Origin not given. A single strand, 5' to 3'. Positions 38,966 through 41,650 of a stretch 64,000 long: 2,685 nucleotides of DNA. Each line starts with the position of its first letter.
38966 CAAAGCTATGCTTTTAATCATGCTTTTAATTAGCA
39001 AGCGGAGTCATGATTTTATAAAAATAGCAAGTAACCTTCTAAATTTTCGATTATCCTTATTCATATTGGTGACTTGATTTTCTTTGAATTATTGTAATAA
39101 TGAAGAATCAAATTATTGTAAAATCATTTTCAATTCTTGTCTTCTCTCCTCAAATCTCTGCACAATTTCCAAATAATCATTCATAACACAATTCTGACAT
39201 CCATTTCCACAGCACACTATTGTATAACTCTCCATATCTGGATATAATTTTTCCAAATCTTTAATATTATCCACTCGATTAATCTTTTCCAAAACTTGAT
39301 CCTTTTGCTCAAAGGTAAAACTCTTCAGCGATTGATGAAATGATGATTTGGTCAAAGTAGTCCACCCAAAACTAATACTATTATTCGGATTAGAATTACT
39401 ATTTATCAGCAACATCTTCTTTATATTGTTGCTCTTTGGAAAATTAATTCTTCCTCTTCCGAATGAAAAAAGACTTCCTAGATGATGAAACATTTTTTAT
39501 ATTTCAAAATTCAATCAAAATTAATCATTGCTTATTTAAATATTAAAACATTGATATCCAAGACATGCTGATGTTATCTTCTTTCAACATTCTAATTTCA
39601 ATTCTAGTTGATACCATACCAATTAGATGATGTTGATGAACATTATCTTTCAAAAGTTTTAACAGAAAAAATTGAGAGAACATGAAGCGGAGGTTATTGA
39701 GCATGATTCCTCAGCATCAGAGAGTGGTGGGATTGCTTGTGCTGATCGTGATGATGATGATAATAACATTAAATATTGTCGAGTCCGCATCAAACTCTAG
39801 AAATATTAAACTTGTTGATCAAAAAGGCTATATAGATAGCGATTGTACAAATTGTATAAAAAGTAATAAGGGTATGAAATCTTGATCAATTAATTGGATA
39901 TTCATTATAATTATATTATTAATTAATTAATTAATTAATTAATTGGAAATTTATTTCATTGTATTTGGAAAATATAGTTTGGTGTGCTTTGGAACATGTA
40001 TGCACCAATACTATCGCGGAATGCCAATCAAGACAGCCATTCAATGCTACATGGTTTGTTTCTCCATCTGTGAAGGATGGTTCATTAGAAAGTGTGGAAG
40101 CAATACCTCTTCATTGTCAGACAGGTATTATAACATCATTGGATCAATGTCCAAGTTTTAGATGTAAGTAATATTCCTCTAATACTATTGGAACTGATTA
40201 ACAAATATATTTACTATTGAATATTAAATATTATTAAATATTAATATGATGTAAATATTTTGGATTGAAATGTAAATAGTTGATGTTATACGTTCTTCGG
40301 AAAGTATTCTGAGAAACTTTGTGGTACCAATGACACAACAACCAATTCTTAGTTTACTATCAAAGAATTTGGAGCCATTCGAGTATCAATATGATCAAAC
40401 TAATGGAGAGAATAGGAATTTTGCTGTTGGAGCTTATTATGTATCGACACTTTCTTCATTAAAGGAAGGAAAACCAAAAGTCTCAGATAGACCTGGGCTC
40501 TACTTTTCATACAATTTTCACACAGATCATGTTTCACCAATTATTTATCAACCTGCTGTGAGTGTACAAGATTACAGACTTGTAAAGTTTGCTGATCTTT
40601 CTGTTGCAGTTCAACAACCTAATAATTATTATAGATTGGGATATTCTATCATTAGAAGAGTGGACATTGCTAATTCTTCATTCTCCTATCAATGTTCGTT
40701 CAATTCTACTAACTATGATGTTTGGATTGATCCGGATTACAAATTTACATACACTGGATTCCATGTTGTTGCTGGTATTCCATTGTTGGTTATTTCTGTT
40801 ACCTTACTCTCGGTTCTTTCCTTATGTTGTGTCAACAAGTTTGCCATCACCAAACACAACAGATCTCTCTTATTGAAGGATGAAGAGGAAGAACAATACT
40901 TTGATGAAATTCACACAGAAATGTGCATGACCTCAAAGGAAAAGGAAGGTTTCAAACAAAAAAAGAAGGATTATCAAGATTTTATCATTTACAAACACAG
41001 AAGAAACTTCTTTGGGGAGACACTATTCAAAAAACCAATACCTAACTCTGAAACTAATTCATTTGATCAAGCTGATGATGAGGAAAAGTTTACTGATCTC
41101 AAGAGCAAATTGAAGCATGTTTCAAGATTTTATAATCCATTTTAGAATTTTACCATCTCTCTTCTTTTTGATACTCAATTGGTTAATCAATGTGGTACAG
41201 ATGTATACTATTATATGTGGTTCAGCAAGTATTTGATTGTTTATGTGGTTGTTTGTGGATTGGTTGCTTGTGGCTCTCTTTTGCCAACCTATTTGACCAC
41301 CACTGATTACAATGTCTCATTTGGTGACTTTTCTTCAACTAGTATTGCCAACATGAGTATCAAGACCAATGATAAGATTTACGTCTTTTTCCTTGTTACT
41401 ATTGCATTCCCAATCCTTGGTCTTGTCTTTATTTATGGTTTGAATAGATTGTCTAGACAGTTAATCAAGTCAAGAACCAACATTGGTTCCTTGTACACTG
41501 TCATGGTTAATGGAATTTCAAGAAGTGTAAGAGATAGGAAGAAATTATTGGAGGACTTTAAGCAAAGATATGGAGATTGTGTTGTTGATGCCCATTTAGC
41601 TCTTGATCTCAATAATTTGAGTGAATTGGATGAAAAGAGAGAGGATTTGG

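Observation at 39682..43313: Signal-peptide ectodomain gene and OSCA/TMEM63-like channel are in the same frame, separated only by a TAG codon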

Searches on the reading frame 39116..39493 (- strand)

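Call 74: search_protein_families(library=pfam, max_evalue=0.001, proteins=[window:39116-39493:-])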
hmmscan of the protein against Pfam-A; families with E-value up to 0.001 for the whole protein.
window:39116-39493:- (126 aa): 1 family
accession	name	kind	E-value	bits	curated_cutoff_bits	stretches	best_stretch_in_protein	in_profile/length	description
PF09791.14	Oxidored-like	-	1.5e-05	25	24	1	94-122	17-45/46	Oxidoreductase-like protein, N-terminal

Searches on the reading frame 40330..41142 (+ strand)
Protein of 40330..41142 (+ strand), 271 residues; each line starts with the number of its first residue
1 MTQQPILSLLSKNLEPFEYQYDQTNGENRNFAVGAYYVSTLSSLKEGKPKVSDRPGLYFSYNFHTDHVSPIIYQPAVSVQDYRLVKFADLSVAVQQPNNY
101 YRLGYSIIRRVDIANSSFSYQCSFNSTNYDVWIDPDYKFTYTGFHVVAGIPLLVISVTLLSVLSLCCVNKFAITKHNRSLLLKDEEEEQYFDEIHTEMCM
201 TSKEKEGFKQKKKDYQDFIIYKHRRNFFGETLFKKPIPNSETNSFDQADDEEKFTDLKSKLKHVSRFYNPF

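Call 74: search_protein_families(library=pfam, max_evalue=0.001, proteins=[P0010])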
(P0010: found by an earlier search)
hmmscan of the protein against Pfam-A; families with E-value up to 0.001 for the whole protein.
P0010 (610 aa): 0 families

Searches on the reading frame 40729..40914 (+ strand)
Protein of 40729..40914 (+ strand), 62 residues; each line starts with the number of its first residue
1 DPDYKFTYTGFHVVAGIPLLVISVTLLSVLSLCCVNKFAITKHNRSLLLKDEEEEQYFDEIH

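Call 46: search_protein_families(library=pfam, max_evalue=10, proteins=[window:40729-40914:+])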
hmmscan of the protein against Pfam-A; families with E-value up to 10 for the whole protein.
seq(62 aa): 0 families

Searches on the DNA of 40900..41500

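Call 69: search_rna_families(source=window, start=40900, end=41500, threshold=evalue, max_evalue=1)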
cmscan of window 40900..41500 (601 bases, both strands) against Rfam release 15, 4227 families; matches with E-value up to 1: 0.
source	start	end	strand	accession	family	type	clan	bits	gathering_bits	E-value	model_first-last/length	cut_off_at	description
